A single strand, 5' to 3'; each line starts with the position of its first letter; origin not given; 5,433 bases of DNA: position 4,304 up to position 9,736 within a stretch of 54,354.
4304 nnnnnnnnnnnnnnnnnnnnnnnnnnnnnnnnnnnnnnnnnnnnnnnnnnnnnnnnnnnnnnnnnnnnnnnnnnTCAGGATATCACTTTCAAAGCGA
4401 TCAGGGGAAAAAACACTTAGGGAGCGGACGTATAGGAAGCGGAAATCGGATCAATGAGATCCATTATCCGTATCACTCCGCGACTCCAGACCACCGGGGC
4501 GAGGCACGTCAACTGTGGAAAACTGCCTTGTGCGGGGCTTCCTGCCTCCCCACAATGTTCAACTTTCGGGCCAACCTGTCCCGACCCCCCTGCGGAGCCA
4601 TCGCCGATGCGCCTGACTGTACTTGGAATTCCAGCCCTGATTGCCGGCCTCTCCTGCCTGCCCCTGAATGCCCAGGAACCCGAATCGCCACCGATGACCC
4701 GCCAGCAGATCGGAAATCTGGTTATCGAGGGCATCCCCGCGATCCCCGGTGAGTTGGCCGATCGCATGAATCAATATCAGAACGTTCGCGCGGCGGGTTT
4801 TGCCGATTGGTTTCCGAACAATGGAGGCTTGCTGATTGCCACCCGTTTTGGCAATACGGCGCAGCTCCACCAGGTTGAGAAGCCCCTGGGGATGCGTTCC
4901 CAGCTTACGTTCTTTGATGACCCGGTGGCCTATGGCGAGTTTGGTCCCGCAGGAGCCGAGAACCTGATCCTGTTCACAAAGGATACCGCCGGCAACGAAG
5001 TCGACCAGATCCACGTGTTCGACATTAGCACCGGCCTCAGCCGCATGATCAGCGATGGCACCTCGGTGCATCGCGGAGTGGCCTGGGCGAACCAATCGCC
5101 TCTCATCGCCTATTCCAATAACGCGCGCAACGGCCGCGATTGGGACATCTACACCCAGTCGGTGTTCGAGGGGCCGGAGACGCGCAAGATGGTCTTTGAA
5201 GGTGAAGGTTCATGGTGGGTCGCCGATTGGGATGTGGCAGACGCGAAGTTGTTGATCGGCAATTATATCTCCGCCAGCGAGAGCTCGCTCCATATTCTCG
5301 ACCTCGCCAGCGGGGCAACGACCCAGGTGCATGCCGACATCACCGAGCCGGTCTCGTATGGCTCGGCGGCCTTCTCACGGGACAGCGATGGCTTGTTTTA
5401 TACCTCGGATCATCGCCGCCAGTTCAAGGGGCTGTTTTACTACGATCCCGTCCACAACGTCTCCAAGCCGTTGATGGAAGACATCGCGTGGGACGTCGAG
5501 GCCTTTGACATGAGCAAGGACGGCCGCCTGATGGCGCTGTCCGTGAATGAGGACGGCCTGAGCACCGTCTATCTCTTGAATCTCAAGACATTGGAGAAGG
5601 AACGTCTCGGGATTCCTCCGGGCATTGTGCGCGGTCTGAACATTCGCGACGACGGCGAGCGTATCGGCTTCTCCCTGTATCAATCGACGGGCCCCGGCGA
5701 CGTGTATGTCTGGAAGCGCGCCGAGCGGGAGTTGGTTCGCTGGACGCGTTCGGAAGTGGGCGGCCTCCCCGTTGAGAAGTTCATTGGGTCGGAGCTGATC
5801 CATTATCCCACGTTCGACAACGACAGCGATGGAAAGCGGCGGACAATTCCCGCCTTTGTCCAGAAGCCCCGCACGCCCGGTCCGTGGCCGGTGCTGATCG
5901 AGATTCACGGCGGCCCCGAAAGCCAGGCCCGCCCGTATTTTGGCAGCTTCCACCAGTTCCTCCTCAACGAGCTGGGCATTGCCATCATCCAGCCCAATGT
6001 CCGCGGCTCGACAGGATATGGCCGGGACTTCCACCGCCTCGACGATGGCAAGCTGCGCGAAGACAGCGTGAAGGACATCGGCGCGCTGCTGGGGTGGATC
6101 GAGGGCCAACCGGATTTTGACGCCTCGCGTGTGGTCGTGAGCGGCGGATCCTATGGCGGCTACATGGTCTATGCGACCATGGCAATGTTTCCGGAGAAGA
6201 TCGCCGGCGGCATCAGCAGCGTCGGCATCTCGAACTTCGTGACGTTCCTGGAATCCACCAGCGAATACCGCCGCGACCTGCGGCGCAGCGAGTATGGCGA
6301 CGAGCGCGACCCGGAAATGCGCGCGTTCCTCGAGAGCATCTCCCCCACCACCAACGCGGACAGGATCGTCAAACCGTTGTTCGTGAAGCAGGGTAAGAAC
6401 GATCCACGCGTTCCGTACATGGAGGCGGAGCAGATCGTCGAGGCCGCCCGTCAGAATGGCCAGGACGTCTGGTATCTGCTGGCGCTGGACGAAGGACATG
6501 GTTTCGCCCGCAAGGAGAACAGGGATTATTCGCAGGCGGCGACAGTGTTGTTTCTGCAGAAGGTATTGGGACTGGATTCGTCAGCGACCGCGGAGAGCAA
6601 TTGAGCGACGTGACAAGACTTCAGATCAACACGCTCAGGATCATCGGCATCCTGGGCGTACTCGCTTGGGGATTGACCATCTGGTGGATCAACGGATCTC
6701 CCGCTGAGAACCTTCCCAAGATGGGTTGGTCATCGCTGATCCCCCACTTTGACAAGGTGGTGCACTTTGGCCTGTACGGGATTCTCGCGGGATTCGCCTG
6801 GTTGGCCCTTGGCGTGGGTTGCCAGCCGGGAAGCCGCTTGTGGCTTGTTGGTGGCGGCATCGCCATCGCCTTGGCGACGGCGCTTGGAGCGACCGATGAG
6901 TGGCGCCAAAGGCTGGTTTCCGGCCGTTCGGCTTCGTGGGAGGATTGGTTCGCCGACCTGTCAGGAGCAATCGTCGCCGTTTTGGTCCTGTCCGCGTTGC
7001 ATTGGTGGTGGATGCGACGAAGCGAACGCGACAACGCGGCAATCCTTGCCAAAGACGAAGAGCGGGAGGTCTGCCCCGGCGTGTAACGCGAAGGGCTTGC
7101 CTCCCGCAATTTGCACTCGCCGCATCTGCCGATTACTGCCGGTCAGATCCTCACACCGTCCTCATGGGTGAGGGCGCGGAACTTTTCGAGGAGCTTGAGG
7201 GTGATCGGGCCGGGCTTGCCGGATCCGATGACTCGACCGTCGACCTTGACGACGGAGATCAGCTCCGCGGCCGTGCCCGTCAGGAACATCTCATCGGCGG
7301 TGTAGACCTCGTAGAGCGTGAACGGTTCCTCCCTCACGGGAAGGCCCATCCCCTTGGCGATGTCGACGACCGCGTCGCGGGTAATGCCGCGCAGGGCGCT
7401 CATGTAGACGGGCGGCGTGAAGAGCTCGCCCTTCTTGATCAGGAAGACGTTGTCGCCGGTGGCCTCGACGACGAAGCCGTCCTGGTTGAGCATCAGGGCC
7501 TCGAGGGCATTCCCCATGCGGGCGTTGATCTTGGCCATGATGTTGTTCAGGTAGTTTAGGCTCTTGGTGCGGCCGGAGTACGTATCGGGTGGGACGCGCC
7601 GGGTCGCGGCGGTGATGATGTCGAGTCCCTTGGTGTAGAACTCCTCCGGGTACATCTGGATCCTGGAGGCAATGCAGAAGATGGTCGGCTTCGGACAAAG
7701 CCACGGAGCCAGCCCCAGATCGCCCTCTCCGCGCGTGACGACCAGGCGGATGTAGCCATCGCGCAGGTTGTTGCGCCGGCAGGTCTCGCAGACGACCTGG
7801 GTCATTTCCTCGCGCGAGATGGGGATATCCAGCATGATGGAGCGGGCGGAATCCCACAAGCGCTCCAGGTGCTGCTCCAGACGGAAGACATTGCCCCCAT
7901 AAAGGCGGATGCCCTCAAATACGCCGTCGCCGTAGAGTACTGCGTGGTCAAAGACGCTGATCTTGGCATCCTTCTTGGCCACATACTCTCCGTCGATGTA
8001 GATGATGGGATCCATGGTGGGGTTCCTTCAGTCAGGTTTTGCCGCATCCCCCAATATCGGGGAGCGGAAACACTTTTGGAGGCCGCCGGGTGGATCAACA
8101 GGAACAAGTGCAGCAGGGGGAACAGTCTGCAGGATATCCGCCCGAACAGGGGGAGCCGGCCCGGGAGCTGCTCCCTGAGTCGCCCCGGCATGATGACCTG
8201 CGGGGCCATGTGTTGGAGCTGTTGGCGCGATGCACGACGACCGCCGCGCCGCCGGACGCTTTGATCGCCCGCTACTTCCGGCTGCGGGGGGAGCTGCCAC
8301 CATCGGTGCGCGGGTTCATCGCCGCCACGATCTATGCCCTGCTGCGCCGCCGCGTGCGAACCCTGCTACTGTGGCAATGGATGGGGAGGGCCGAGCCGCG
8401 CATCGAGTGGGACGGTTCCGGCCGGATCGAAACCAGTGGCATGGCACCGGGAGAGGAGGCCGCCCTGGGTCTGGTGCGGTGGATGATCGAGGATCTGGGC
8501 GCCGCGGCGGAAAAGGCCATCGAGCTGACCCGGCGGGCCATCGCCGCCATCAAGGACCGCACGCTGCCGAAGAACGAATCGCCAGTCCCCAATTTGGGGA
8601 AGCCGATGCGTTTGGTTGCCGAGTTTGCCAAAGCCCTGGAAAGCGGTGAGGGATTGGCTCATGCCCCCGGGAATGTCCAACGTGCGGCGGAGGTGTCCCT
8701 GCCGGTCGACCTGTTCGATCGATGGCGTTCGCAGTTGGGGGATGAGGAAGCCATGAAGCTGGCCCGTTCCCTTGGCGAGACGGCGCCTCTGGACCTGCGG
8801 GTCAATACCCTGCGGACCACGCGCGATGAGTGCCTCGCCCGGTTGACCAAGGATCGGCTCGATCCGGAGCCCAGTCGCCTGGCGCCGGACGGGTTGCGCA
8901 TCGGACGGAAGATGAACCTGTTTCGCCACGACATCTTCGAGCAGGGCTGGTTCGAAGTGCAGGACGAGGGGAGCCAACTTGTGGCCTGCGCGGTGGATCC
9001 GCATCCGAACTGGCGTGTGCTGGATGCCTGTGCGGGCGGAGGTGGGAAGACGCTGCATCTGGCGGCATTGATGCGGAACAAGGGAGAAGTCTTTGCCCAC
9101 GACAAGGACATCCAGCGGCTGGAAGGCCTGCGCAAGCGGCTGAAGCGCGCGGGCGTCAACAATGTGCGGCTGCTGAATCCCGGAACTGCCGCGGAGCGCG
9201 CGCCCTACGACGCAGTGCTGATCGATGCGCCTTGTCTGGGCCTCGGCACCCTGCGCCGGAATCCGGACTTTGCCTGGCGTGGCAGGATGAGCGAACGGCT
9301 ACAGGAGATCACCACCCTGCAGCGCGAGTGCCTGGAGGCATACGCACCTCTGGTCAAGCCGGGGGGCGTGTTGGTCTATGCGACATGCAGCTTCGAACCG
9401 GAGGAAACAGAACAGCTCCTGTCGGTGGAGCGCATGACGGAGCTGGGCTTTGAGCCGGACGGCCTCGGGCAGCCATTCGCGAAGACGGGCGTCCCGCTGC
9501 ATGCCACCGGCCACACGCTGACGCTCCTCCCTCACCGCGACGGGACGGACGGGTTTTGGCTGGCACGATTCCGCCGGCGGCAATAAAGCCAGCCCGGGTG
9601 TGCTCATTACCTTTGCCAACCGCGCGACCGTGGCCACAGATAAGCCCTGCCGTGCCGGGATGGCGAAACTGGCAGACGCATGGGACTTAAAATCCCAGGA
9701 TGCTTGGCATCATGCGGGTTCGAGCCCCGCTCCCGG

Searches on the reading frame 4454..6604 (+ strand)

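Call 9: search_protein_families(library=pfam, proteins=[window:4454-6604:+], max_evalue=0.001)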
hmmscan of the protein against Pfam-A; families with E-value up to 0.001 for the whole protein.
window:4454-6604:+ (716 aa): 7 families
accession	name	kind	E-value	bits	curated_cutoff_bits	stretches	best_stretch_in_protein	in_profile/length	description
PF00326.27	Peptidase_S9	-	9.5e-39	133.5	22.6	1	499-706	5-211/213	Prolyl oligopeptidase family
PF02897.21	Peptidase_S9_N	-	6.4e-08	32.2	24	1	168-289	134-266/414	Prolyl oligopeptidase, N-terminal beta-propeller domain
PF01738.24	DLH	-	7.7e-08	32.6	21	1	536-705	74-210/217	Dienelactone hydrolase family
PF02129.25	Peptidase_S15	-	7.8e-06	26.2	23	0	471-595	11-132/262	X-Pro dipeptidyl-peptidase (S15 family)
PF20434.5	BD-FAE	-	1.6e-05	25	26.8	1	537-662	65-212/215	BD-FAE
PF05577.18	Peptidase_S28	-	0.00016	21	25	1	554-600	109-156/434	Serine carboxypeptidase S28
PF07859.19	Abhydrolase_3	-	0.00058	20.1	25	0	539-685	49-209/210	alpha/beta hydrolase fold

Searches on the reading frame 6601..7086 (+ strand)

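Call 9: search_protein_families(library=pfam, proteins=[window:6601-7086:+], max_evalue=0.001)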
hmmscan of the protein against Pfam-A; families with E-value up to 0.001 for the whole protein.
window:6601-7086:+ (161 aa): 1 family
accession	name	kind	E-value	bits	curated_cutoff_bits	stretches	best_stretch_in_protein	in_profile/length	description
PF04892.17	VanZ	-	5.5e-08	33.9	30.1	1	45-131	55-123/126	VanZ like family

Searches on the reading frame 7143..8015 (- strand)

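Call 9: search_protein_families(library=pfam, proteins=[window:7143-8015:-], max_evalue=0.001)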
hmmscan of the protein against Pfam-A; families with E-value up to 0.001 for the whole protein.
window:7143-8015:- (290 aa): 1 family
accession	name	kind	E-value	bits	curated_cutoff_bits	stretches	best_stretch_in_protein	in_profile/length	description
PF01063.24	Aminotran_4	-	2.9e-56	191.3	28.5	1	31-257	1-222/223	Amino-transferase class IV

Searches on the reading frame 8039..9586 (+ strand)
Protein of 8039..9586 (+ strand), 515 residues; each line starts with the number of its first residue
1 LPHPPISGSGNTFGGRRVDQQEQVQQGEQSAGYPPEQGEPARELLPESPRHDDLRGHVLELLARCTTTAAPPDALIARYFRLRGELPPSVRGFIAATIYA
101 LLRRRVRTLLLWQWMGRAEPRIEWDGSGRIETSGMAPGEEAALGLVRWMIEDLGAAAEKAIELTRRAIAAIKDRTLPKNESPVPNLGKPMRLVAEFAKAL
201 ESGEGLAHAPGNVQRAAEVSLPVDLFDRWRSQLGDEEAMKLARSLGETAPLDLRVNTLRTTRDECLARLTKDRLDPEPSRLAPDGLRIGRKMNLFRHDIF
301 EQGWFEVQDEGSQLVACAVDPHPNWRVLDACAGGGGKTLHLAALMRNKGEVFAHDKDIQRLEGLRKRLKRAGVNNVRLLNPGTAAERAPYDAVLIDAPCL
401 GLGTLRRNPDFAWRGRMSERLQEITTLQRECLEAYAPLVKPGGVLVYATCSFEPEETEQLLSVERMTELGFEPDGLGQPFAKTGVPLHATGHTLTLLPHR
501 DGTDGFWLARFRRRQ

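Call 9: search_protein_families(library=pfam, proteins=[window:8039-9586:+], max_evalue=0.001)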
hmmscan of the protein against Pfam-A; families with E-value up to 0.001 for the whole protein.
window:8039-9586:+ (515 aa): 5 families
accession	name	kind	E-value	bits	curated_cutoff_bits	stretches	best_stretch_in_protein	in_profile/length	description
PF01189.24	Methyltr_RsmB-F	-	3.1e-41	141.7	27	1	317-512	2-199/199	16S rRNA methyltransferase RsmB/F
PF22458.1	RsmF-B_ferredox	-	6.7e-13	49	27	1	225-293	5-72/74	Methyltr_RsmF/B-like, ferredoxin-like domain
PF13847.12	Methyltransf_31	-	5.2e-05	23.4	27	1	322-460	2-122/145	Methyltransferase domain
PF01209.24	Ubie_methyltran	-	8.6e-05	22.4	20.1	1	323-410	47-131/233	ubiE/COQ5 methyltransferase family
PF17125.10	Methyltr_RsmF_N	-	9.9e-05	23.1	34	1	221-309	1-85/86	N-terminal domain of 16S rRNA methyltransferase RsmF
